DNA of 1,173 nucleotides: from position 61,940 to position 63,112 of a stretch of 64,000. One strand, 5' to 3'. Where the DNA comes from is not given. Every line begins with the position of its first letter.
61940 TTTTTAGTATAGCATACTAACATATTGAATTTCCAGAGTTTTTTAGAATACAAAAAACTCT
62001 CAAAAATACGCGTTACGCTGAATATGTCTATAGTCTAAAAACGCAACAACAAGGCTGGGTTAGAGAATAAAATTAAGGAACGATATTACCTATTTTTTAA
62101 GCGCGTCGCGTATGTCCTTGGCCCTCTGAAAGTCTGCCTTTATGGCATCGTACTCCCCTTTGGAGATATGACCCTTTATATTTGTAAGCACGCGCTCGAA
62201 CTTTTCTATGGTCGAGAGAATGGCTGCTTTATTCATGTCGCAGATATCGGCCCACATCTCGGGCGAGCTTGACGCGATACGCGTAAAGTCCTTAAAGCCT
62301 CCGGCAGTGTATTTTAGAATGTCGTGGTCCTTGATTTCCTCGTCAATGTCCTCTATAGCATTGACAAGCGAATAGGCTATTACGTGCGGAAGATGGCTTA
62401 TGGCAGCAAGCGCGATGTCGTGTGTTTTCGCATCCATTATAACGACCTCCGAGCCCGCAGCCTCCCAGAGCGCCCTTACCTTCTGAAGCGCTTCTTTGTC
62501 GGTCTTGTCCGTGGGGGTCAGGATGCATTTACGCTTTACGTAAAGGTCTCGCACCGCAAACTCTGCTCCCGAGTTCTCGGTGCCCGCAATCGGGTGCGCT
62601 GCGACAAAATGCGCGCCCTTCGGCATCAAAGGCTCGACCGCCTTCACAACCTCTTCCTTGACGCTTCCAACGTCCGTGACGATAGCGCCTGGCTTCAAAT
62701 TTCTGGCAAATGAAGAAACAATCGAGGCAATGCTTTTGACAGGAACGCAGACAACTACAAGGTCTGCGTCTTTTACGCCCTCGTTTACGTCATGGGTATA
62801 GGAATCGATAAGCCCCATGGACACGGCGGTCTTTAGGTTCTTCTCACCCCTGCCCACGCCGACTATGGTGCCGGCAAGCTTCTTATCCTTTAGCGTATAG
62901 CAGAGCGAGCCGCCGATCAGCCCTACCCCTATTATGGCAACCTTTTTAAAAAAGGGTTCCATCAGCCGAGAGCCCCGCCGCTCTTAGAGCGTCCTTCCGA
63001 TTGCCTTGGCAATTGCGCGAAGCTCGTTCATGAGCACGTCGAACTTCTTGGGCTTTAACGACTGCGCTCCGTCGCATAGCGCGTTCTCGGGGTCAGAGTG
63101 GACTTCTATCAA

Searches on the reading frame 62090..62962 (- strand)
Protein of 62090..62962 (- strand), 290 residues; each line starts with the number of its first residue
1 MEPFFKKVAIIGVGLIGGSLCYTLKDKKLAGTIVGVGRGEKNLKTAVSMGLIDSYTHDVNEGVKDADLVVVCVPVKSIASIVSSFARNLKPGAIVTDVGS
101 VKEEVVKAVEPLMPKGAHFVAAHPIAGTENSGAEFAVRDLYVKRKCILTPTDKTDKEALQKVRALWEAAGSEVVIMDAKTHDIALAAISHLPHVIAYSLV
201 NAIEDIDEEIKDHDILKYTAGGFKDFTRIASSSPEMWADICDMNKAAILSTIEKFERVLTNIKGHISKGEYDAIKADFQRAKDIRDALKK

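Call 92: find_encoding_contigs(protein=window:62090-62962:-, flank=10000, max_places=2)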
Protein window:62090-62962:- (290 aa): 3 contigs read that carry it; 1 place shown.
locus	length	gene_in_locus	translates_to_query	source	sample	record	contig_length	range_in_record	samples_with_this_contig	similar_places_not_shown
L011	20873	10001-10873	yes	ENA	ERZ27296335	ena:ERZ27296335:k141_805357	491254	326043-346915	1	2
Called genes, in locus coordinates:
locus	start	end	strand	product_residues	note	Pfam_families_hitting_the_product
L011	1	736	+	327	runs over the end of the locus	PF01841:Transglut_core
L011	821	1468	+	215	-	PF01983:CofC, PF09837:DUF2064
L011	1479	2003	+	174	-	PF00719:Pyrophosphatase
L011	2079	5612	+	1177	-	PF02811:PHP, PF07733:DNA_pol3_alpha, PF17657:DNA_pol3_finger, PF14579:HHH_6, PF01336:tRNA_anti-codon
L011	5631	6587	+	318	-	PF03255:ACCA, PF01039:Carboxyl_trans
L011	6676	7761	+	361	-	PF01817:CM_2, PF00800:PDT, PF01842:ACT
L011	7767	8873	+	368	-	PF00155:Aminotran_1_2, PF00266:Aminotran_5, PF01053:Cys_Met_Meta_PP (weak)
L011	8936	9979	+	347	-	PF18152:DAHP_snth_FXD, PF00793:DAHP_synth_1, PF03102:NeuB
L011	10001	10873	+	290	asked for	PF03446:NAD_binding_2, PF03807:F420_oxidored, PF07991:KARI_N (weak), PF10727:Rossmann-like (weak), PF02153:PDH_N, PF20463:PDH_C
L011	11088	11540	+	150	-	-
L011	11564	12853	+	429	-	PF00275:EPSP_synthase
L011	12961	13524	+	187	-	PF02224:Cytidylate_kin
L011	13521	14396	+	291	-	PF02401:LYTB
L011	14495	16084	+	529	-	PF00575:S1, PF00575:S1, PF23459:S1_RRP5 (weak), PF00575:S1, PF23459:S1_RRP5, PF00575:S1, PF23459:S1_RRP5, PF00575:S1, +6 more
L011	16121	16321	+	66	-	-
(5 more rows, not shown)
